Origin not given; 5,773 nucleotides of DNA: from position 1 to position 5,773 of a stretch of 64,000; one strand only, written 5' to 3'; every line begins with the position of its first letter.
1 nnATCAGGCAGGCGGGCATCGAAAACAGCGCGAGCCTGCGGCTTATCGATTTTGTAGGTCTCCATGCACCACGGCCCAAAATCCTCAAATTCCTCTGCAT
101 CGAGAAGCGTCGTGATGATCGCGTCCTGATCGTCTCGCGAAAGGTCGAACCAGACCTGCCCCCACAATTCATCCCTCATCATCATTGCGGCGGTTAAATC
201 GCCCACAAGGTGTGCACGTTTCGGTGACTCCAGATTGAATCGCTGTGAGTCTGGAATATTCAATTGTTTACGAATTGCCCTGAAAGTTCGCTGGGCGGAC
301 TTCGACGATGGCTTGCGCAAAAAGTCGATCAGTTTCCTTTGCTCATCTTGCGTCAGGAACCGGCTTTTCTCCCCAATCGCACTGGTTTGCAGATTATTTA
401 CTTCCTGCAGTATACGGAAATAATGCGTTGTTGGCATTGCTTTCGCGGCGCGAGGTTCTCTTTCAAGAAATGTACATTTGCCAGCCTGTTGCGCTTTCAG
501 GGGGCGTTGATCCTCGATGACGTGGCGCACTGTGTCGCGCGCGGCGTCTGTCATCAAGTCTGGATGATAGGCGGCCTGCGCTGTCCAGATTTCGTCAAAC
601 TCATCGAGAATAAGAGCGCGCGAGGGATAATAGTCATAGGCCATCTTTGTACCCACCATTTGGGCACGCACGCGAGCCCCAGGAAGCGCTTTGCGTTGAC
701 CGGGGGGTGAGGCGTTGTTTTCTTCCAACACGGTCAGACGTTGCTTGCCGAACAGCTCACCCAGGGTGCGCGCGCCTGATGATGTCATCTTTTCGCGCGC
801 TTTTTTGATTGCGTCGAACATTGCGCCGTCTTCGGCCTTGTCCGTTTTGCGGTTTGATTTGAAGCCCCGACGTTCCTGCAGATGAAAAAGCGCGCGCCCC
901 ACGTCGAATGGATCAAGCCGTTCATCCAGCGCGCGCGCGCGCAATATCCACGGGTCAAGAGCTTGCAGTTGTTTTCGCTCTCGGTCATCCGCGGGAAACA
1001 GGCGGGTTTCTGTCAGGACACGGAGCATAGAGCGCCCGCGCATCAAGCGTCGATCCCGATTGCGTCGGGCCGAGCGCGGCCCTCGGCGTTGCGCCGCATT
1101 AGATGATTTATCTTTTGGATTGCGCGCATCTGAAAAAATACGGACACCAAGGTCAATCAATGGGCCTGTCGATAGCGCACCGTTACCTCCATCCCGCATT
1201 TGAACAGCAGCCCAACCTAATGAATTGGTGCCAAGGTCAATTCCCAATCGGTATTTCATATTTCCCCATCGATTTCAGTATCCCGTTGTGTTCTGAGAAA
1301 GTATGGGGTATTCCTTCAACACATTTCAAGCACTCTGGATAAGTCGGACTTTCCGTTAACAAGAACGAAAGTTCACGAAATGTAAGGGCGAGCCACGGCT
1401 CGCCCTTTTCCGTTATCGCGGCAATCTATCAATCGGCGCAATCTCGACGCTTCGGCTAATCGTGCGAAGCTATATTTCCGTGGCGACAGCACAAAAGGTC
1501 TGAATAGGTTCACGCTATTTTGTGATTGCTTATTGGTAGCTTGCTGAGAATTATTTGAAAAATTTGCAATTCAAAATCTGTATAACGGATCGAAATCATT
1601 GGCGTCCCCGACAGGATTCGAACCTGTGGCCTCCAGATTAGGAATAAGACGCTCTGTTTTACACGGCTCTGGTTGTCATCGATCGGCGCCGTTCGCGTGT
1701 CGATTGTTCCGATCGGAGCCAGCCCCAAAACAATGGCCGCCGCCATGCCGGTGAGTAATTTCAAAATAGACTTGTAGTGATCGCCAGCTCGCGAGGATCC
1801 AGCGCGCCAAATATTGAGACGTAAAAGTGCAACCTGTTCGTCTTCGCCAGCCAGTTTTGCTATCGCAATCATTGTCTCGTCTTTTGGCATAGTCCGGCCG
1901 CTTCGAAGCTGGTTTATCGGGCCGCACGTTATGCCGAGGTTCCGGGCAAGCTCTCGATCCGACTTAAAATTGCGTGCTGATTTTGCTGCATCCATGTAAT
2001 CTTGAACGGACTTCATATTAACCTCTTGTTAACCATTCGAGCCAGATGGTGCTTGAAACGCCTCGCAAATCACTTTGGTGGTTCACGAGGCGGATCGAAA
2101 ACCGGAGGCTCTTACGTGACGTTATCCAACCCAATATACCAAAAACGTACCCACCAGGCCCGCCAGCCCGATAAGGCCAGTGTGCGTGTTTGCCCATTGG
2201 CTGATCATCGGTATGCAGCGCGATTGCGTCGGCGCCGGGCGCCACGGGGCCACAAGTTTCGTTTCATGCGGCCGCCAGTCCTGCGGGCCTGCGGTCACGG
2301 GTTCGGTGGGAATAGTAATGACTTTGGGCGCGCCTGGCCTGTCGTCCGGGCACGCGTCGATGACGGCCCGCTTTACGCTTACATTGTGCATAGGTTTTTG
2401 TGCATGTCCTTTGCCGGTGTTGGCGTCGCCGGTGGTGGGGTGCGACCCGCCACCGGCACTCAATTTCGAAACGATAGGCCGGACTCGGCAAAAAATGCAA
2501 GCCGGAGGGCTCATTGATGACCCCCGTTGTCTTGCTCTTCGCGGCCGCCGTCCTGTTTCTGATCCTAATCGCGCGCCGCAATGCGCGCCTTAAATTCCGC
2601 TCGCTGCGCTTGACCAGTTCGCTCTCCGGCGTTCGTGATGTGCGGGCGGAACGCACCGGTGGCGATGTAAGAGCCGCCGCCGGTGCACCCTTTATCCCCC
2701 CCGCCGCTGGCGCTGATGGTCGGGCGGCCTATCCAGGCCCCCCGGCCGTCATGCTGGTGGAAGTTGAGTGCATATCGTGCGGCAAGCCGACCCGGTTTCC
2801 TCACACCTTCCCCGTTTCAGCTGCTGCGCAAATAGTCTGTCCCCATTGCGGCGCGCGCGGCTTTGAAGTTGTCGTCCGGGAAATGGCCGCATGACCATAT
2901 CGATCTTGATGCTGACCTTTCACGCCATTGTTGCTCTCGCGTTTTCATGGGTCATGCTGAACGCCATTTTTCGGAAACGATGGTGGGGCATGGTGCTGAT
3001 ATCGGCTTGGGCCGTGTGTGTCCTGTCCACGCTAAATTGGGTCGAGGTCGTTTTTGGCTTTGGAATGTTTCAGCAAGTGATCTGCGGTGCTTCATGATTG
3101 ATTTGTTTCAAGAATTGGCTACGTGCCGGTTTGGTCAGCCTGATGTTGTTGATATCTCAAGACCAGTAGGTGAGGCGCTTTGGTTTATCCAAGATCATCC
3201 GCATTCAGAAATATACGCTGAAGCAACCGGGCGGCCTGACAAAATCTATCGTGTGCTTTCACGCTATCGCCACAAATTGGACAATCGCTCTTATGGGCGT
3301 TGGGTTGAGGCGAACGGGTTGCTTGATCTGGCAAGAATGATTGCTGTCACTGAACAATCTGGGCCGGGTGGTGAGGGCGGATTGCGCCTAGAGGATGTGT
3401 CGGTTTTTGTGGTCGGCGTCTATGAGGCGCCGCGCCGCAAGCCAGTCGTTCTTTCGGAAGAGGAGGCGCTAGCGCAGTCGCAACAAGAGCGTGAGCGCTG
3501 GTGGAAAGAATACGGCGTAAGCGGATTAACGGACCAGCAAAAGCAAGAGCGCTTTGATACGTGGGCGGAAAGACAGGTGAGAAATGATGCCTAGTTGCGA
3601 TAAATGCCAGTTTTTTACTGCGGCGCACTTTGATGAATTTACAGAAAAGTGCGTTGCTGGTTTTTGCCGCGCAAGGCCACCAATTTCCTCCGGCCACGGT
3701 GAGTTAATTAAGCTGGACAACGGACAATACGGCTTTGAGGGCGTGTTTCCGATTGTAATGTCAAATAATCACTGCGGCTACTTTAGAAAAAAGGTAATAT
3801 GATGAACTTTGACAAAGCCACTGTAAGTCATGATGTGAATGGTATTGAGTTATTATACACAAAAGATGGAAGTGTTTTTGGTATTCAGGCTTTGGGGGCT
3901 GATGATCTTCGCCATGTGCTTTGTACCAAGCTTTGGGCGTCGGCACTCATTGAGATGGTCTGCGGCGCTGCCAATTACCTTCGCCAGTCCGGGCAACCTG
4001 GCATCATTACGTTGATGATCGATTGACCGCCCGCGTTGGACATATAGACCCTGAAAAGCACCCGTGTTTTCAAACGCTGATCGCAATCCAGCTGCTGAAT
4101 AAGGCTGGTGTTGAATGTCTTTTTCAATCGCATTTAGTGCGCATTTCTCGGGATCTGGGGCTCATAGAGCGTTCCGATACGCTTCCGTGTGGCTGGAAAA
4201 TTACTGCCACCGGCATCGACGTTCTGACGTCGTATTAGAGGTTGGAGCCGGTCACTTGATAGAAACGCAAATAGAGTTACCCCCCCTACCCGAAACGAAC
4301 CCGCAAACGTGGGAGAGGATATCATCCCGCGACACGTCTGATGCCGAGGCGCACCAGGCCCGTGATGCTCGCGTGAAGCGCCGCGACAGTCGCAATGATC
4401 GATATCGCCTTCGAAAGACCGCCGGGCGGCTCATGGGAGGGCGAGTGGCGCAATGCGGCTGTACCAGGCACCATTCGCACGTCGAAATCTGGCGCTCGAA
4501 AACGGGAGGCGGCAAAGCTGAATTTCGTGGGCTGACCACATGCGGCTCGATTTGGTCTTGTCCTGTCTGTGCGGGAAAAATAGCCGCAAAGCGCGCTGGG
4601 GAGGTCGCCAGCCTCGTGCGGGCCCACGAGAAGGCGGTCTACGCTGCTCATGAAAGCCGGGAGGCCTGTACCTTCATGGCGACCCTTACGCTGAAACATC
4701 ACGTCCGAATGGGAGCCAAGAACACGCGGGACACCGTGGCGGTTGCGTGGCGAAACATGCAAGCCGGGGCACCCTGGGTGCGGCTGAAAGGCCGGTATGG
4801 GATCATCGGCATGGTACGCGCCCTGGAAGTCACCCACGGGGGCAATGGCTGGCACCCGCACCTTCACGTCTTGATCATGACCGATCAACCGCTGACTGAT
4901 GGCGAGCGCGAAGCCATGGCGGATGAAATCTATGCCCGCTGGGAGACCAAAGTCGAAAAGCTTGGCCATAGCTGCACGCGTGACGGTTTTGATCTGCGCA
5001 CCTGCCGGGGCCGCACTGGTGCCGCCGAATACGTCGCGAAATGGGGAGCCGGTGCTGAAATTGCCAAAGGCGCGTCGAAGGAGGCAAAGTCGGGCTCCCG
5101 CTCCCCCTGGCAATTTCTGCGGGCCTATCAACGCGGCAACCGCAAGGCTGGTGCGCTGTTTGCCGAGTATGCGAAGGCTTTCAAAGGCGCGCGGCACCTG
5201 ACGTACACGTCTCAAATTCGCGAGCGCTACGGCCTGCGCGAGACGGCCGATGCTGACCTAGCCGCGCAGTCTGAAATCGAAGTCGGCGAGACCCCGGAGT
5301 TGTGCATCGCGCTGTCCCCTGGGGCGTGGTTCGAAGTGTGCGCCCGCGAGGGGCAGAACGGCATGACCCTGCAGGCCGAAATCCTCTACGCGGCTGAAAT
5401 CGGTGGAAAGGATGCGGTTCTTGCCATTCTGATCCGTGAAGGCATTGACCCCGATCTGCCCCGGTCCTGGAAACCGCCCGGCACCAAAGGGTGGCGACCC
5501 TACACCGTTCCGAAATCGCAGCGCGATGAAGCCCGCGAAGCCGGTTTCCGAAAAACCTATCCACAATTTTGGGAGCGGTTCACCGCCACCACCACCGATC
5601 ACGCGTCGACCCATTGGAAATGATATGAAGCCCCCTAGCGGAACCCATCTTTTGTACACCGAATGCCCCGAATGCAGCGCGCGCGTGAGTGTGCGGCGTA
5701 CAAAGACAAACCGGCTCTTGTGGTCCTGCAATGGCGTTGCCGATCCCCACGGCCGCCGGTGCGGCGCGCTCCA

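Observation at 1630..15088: Corticovirus (PM2)-like tailless, internal-membrane prophage integrated in tRNA-Arg(CCT)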

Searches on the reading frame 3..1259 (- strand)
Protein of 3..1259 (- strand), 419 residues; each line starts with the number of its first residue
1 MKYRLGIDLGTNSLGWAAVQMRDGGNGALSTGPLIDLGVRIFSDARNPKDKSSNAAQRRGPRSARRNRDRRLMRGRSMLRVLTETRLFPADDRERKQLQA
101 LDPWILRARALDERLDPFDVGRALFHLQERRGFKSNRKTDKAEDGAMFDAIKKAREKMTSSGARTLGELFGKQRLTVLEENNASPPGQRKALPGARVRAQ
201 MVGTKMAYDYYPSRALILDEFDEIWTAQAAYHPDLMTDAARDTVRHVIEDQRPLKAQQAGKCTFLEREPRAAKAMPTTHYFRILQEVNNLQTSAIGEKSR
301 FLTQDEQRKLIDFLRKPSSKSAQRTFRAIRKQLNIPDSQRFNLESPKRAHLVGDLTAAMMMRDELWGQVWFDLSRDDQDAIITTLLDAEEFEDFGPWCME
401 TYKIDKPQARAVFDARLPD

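Call 92: search_protein_families(library=ncbifam, proteins=[window:3-1259:-], max_evalue=0.001)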
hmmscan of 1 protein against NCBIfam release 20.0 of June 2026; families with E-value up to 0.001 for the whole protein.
window:3-1259:- (419 aa): 1 family
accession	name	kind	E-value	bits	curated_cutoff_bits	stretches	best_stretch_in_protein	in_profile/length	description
TIGR01865.2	cas_Csn1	equivalog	7.8e-75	252.9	100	1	3-393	1-399/1070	type II CRISPR RNA-guided endonuclease Cas9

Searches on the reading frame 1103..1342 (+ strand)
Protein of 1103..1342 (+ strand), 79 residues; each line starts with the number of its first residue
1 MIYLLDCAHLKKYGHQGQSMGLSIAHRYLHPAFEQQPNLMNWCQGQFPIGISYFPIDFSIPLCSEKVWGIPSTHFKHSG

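Call 44: search_protein_families(library=pfam, proteins=[window:1103-1342:+], max_evalue=0.05)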
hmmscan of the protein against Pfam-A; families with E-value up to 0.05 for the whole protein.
window:1103-1342:+ (79 aa): 0 families

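Call 52: find_encoding_contigs(protein=window:1103-1342:+, flank=10000, max_places=6)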
Protein window:1103-1342:+ (79 aa): no gene with exactly this product is on record in the collection.

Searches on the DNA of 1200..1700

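Call 93: search_rna_families(source=window, start=1200, end=1700, threshold=evalue, max_evalue=10)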
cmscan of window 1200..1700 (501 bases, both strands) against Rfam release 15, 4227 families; matches with E-value up to 10: 13.
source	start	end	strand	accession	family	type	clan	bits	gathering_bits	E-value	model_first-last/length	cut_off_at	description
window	1488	1635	+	RF02194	HPnc0260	Gene; antisense;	-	32.4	59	0.13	1-156/156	no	Bacterial antisense RNA HPnc0260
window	1610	1662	-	RF02435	SpF41_sRNA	Gene; sRNA;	-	22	52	0.46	13-65/105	no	Streptococcus sRNA SpF41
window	1334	1414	+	RF02869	ncS025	Gene; sRNA;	-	20.5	46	0.24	1-85/85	no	Burkholderia sRNA 25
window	1323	1419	-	RF01808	MicX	Gene; sRNA;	-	20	75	0.036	1-194/194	no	MicX Vibrio cholerae sRNA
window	1384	1407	-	RF02066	STnc320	Gene; sRNA;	-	19.7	50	0.33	22-45/55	no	Salmonella enterica sRNA STnc320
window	1357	1413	+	RF01675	CrcZ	Gene; sRNA;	-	18.3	95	0.0075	317-370/398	no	Pseudomonas sRNA CrcZ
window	1384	1407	+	RF02066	STnc320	Gene; sRNA;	-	17.3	50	1.2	22-45/55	no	Salmonella enterica sRNA STnc320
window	1254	1392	+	RF02168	PVT1_5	Gene; lncRNA;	-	16.8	60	2.4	1-133/133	no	Pvt1 oncogene conserved region 5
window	1609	1641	+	RF04351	Plastid-psbl-rps4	Cis-reg;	-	15.7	68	1.8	1-53/53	no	Plastid-psbl-rps4 3UTR RNA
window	1353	1438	-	RF02071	STnc280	Gene; sRNA;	-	15.4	80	6.1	1-83/83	no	Salmonella enterica sRNA STnc280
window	1611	1632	-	RF00005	tRNA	Gene; tRNA;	CL00001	15.3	29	2.7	43-63/71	no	tRNA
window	1385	1406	-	RF03607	mir-9447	Gene; miRNA;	-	15.2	67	5.1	1-68/68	no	mir-9447 microRNA precursor family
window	1373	1523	+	RF01808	MicX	Gene; sRNA;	-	13.9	75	1.4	1-194/194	no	MicX Vibrio cholerae sRNA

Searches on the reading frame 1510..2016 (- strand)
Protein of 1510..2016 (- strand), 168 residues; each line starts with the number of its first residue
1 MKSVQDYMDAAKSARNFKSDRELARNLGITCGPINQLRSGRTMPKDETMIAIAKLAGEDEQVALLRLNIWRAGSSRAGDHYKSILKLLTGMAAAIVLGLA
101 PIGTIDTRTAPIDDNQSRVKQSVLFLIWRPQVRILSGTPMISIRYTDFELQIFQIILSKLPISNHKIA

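Call 8: search_protein_families(library=pfam, proteins=[window:1510-2016:-], max_evalue=0.1)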
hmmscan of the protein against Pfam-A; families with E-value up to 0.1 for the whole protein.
window:1510-2016:- (168 aa): 2 families
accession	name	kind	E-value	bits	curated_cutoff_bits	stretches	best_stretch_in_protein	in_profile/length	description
PF12844.13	HTH_19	-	0.00029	21.1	30.2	1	11-66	7-60/64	Helix-turn-helix domain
PF01381.28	HTH_3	-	0.0057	17.1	23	1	19-57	11-49/55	Helix-turn-helix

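Call 9: search_protein_families(library=phrogs, proteins=[window:1510-2016:-], max_evalue=0.1)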
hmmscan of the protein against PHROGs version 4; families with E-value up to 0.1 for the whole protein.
window:1510-2016:- (168 aa): 10 families
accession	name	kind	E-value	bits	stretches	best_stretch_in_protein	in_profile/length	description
phrog_638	-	transcription regulation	2.6e-20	73.7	1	1-100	1-100/145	transcriptional regulator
phrog_4441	-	DNA, RNA and nucleotide metabolism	8.9e-11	43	1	1-78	2-79/98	HTH DNA binding protein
phrog_34897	-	unknown function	1.3e-08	35.5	1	2-98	2-98/279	-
phrog_8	-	transcription regulation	0.0048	17.4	1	16-56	87-128/346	transcriptional regulator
phrog_9103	-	transcription regulation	0.0058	17.7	1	6-58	11-62/78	transcriptional repressor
phrog_7241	-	transcription regulation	0.013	16.5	1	19-55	76-112/122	transcriptional regulator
phrog_3642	-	DNA, RNA and nucleotide metabolism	0.013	16.4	1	7-53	11-57/79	HTH DNA binding protein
phrog_3557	-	transcription regulation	0.041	15.1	1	21-59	29-67/142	transcriptional regulator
phrog_25084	-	unknown function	0.06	14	1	27-99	1-72/250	-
phrog_3949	-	transcription regulation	0.081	13.9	1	6-66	15-75/161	transcriptional repressor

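Call 75: list_cluster_members(proteins=[window:1510-2016:-, window:2514-2894:+, window:3584-3802:+, window:3799-4026:+, window:5821-6507:+, window:10362-11006:+, window:13245-13541:+, window:13538-13807:+, window:7365-7496:+, window:8483-8803:+])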
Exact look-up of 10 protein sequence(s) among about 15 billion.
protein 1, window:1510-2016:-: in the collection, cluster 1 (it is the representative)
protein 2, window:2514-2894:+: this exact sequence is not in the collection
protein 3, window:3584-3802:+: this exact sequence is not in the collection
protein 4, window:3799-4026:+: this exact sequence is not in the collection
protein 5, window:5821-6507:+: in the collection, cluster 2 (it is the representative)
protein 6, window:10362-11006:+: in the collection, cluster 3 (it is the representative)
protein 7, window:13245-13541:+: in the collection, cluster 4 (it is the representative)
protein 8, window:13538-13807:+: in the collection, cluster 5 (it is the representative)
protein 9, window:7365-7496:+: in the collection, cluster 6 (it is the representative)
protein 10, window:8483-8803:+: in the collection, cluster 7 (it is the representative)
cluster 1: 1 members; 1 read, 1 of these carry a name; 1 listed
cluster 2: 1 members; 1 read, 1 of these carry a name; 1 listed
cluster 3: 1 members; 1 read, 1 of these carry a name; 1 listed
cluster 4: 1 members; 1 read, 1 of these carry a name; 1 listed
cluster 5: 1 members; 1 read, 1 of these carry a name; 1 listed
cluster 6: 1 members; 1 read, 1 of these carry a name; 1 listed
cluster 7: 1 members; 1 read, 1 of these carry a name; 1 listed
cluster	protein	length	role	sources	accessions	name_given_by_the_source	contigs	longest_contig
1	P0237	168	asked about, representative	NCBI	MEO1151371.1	MAG: hypothetical protein AAFW83_10340 [Pseudomonadota bacterium]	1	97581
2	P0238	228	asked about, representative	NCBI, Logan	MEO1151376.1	MAG: hypothetical protein AAFW83_10365 [Pseudomonadota bacterium]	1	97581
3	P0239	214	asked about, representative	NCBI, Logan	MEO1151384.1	MAG: cell wall hydrolase [Pseudomonadota bacterium]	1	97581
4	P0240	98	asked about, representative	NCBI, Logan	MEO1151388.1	MAG: hypothetical protein AAFW83_10425 [Pseudomonadota bacterium]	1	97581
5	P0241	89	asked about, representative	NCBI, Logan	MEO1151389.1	MAG: hypothetical protein AAFW83_10430 [Pseudomonadota bacterium]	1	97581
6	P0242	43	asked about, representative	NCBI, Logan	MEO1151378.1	MAG: hypothetical protein AAFW83_10375 [Pseudomonadota bacterium]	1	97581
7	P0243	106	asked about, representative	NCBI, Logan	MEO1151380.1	MAG: hypothetical protein AAFW83_10385 [Pseudomonadota bacterium]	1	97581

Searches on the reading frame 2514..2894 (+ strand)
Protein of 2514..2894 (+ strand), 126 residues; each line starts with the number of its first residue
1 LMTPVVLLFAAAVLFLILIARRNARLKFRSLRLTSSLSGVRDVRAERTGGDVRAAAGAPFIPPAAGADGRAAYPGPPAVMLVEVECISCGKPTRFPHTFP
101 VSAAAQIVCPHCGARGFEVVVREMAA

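Call 44: search_protein_families(library=pfam, proteins=[window:2514-2894:+], max_evalue=0.05)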
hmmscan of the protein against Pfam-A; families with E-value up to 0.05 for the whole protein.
window:2514-2894:+ (126 aa): 5 families
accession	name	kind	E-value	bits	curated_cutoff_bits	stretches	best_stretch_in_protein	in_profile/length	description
PF13248.11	Zn_ribbon_3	-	0.002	18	27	0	106-115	16-25/26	zinc-ribbon domain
PF09723.15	Zn_ribbon_8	-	0.015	15.7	34.4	1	85-114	7-34/41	Zinc ribbon domain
PF03706.18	LPG_synthase_TM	-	0.041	13.8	33.4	1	4-68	152-199/302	Lysylphosphatidylglycerol synthase TM region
PF23499.1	YnfU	-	0.049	14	27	0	81-114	14-46/49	YnfU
PF13240.11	Zn_Ribbon_1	-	0.049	13.9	25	0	109-114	2-7/23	zinc-ribbon domain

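Call 51: search_protein_families(library=phrogs, proteins=[window:2514-2894:+], max_evalue=0.05)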
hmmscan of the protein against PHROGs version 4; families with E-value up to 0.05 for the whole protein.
window:2514-2894:+ (126 aa): 2 families
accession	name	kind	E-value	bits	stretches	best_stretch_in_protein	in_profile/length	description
phrog_13080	-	unknown function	0.0067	17.6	1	107-121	5-19/68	-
phrog_6422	-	moron, auxiliary metabolic gene and host takeover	0.045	15.1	0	80-121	4-45/120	Lar-like restriction alleviation protein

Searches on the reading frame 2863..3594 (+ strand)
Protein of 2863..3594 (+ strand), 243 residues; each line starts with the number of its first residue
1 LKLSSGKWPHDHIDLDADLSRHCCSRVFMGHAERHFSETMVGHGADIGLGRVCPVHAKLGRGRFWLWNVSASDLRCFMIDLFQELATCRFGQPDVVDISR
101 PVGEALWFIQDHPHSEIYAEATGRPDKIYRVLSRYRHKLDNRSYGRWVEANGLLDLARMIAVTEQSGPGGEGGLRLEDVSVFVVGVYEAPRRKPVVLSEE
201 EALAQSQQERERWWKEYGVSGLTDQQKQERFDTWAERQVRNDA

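Call 8: search_protein_families(library=pfam, proteins=[window:2863-3594:+], max_evalue=0.1)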
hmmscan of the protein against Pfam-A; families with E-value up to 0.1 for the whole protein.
window:2863-3594:+ (243 aa): 0 families

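Call 9: search_protein_families(library=phrogs, proteins=[window:2863-3594:+], max_evalue=0.1)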
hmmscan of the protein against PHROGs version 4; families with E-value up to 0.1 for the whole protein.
window:2863-3594:+ (243 aa): 0 families

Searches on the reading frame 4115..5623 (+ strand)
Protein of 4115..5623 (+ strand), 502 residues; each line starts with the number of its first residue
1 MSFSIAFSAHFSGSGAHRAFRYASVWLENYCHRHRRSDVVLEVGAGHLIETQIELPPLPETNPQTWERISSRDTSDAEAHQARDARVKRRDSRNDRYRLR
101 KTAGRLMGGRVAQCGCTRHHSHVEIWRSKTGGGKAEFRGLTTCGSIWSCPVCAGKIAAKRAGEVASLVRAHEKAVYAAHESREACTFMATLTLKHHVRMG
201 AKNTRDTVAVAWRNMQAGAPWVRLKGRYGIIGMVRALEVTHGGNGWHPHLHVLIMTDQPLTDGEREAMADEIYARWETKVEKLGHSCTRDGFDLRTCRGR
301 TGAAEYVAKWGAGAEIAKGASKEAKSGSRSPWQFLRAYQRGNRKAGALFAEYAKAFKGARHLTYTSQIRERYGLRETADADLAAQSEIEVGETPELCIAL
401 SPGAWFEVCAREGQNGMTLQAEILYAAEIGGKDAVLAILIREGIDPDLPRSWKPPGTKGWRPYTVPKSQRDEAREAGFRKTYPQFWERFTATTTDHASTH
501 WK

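Call 8: search_protein_families(library=pfam, proteins=[window:4115-5623:+], max_evalue=0.1)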
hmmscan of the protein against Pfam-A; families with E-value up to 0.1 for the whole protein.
window:4115-5623:+ (502 aa): 1 family
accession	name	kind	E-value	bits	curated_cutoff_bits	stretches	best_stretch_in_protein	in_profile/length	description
PF01446.23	Rep_1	-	7.1e-11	42.5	33.2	1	148-385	14-227/253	Replication protein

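Call 9: search_protein_families(library=phrogs, proteins=[window:4115-5623:+], max_evalue=0.1)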
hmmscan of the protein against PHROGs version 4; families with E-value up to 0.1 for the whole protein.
window:4115-5623:+ (502 aa): 1 family
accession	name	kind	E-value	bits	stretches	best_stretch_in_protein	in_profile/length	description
phrog_11698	-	unknown function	4.3e-73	247.7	1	91-446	24-379/394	-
